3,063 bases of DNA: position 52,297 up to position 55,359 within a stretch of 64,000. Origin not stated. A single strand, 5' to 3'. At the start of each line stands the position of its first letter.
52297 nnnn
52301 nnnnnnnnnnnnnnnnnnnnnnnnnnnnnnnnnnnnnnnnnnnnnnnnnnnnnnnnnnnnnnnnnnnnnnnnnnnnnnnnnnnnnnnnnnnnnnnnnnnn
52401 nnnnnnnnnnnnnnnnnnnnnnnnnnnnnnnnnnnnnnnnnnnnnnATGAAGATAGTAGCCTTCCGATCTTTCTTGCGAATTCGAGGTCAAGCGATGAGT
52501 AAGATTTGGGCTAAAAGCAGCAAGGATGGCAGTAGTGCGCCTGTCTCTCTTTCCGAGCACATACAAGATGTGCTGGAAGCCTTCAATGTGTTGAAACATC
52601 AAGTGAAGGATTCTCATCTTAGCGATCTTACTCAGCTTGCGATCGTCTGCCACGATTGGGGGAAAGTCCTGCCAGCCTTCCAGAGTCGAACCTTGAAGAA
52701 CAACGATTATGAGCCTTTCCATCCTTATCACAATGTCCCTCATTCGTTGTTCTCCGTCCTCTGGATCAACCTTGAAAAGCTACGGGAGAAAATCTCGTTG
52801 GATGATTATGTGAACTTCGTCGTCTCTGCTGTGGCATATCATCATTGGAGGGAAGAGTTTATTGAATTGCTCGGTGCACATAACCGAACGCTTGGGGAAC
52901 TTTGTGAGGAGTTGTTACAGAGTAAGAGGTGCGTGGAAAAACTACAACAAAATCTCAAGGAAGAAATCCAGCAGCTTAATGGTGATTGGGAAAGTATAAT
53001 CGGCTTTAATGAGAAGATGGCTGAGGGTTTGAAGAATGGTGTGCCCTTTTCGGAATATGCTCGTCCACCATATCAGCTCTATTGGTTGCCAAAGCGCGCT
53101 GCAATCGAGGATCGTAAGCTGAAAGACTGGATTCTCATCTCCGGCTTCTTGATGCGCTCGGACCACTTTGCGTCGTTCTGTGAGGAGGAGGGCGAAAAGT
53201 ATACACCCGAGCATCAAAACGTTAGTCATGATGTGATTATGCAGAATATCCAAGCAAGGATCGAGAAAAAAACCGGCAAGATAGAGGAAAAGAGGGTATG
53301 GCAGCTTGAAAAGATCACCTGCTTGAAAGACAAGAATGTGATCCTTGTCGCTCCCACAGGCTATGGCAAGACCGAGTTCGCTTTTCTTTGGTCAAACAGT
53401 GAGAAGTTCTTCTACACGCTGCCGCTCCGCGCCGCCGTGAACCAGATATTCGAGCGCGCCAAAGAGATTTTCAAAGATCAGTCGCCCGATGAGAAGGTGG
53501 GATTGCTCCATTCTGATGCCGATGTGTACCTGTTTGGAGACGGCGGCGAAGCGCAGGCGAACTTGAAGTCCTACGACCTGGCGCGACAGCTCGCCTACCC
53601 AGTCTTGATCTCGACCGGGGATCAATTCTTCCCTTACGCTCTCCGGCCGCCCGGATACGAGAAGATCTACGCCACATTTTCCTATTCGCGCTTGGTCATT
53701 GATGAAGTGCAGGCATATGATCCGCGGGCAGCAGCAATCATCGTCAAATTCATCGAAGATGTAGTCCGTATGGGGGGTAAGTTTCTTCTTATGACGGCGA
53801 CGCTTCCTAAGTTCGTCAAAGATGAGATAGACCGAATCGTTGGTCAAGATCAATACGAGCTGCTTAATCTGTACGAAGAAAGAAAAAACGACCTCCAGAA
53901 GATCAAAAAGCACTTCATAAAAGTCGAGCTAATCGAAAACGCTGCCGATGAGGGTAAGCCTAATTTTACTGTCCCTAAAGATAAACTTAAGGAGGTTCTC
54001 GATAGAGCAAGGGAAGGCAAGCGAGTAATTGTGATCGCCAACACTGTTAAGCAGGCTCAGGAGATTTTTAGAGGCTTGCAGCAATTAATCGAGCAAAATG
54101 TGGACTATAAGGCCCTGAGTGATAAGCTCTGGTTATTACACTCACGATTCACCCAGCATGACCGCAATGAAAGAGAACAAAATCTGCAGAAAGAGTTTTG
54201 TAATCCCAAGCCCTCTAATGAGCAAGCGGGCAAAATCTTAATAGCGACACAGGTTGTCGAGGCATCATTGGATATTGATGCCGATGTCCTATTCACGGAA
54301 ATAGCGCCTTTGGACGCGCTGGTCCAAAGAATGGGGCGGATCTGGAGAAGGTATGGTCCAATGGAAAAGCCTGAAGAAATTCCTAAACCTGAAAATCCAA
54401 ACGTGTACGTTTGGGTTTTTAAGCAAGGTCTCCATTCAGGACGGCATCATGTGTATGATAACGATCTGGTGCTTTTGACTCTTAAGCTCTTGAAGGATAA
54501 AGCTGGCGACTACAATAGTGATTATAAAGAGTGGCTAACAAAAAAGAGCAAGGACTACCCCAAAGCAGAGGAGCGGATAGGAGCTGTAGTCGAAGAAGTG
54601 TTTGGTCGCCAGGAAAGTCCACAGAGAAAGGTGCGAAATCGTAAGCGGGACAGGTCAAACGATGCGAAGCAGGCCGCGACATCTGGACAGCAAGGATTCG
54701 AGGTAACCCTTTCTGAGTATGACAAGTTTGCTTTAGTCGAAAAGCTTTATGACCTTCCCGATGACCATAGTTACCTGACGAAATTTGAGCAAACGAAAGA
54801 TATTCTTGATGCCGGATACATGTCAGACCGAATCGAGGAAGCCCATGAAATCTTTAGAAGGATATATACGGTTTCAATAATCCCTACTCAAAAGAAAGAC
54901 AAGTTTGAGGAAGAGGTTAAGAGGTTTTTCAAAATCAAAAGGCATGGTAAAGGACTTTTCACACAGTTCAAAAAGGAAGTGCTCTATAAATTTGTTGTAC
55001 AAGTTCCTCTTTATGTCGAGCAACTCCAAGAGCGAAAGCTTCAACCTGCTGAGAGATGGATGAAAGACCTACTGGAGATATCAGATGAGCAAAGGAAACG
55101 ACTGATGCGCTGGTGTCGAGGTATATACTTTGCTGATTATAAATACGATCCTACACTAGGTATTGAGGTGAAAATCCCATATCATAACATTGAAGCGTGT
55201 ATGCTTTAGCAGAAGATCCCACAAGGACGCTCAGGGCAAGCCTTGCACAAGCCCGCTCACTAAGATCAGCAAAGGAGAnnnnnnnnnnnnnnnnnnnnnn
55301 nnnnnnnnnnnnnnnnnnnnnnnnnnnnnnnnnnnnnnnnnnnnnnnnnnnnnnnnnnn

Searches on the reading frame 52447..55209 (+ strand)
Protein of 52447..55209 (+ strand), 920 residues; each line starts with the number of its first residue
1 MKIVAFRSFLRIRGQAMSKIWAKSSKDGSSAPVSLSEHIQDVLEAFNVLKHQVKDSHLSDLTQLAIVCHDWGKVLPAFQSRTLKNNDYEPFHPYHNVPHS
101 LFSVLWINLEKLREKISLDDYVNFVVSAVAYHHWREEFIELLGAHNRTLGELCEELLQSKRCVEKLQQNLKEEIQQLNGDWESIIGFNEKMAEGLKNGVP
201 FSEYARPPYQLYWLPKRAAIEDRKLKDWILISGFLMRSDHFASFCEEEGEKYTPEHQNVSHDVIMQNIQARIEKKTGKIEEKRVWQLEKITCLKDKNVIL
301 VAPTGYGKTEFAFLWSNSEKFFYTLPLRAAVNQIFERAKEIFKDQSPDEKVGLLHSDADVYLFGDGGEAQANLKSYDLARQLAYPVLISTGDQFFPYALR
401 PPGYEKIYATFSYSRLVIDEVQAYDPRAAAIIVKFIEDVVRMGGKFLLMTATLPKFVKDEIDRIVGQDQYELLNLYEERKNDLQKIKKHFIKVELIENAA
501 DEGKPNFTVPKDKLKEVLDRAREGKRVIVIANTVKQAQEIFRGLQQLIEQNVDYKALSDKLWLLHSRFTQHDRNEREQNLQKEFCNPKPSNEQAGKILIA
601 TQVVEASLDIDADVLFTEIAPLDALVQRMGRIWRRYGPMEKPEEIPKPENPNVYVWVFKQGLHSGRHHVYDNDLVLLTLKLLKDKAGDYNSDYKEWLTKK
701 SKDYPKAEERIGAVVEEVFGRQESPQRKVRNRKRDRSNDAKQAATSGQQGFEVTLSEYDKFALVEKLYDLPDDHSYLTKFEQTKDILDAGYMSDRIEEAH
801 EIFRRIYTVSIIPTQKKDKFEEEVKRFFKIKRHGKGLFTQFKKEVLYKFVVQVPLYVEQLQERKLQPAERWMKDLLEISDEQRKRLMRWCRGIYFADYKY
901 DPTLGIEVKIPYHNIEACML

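Call 6: search_protein_families(library=pfam, proteins=[window:52447-55209:+], max_evalue=0.01)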
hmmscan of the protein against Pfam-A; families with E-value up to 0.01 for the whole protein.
window:52447-55209:+ (920 aa): 5 families
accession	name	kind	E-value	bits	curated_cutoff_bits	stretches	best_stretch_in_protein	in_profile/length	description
PF22590.2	Cas3-like_C_2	-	1e-34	119.4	27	1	524-635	2-104/106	CRISPR-associated nuclease/helicase Cas3, C-terminal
PF00270.35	DEAD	-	1.4e-14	54.7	26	1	292-458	11-165/167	DEAD/DEAH box helicase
PF00271.37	Helicase_C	-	1.4e-08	35.4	23.5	1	512-634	4-108/110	Helicase conserved C-terminal domain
PF18019.7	Cas3_HD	-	1.1e-06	29.3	23.1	1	21-135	1-131/207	Cas3, HD domain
PF01695.23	IstB_IS21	-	0.0064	16.4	24.1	0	276-313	72-110/238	IstB-like ATP binding protein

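Call 7: search_protein_families(library=ncbifam, proteins=[window:52447-55209:+], max_evalue=0.01)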
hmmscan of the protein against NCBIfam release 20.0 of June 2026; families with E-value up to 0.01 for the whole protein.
window:52447-55209:+ (920 aa): 7 families
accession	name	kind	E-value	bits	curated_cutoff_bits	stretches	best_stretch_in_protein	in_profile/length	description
TIGR01587.1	cas3_core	equivalog_domain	5.4e-72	242.9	102.45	1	298-683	2-356/358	CRISPR-associated helicase Cas3'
NF007248.0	PRK09694.1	equivalog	4.1e-42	144.2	569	1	414-725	441-750/878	CRISPR-associated helicase/endonuclease Cas3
TIGR02621.3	cas3_GSU0051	exception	6.6e-40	137.7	400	2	416-639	171-376/854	type I-G CRISPR-associated helicase/endonuclease Cas3g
TIGR01596.1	cas3_HD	equivalog_domain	2.4e-18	66.8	43.45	1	35-243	1-177/178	CRISPR-associated endonuclease Cas3''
TIGR03158.1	cas3_cyano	exception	6e-06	25.6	69.1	1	295-546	13-294/357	type I-D CRISPR-associated helicase Cas3'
NF010337.0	PRK13766.1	equivalog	4.6e-05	21.7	610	0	499-635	342-468/781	Hef nuclease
TIGR04121.1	DEXH_lig_assoc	equivalog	0.0013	16.5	850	0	512-583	236-301/804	ligase-associated DNA damage response DEXH box helicase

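Call 80: search_protein_families(library=padloc, proteins=[window:52447-55209:+], max_evalue=0.00001)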
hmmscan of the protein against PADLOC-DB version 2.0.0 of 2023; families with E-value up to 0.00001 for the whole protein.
window:52447-55209:+ (920 aa): 33 families (the best 25 are shown)
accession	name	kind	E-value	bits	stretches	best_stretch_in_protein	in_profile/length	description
PDLC01757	Cas3b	-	6.1e-156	518.7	1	18-907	2-666/676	-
PDLC02081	Cas3b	-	8.8e-113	376.2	2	219-866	141-675/705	-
PDLC01761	Cas3b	-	8.1e-109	363.3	1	18-787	2-657/705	-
PDLC01762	Cas3b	-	5.8e-93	310.7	1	50-757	36-610/692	-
PDLC01767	Cas3e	-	6.6e-83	277.4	1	16-907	21-651/680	-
PDLC01710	Cas3a1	-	7.9e-82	273.9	1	257-657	177-557/745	Cas3_1_CAS-I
PDLC01252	Cas3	-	1.1e-73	246.5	1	298-683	2-322/324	CAS-I; effector_G3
PDLC00938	Cas3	-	1.4e-72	242.9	1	298-683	2-356/358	CRISPR-associated helicase Cas3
PDLC02079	Cas3b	-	1e-63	213.7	2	226-636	170-529/691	-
PDLC01760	Cas3b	-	4.9e-62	208.4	1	33-686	12-590/734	-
PDLC01759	Cas3b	-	1.1e-53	181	1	32-687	8-575/711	-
PDLC02080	Cas3b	-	6.1e-50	168.4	1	40-644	41-580/709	-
PDLC01770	Cas3g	-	1.8e-45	153.7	1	284-635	17-341/733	-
PDLC02082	Cas3b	-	6.9e-44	148.4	1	33-688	9-594/734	-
PDLC01758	Cas3b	-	1.4e-38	130.9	1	35-635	44-610/797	-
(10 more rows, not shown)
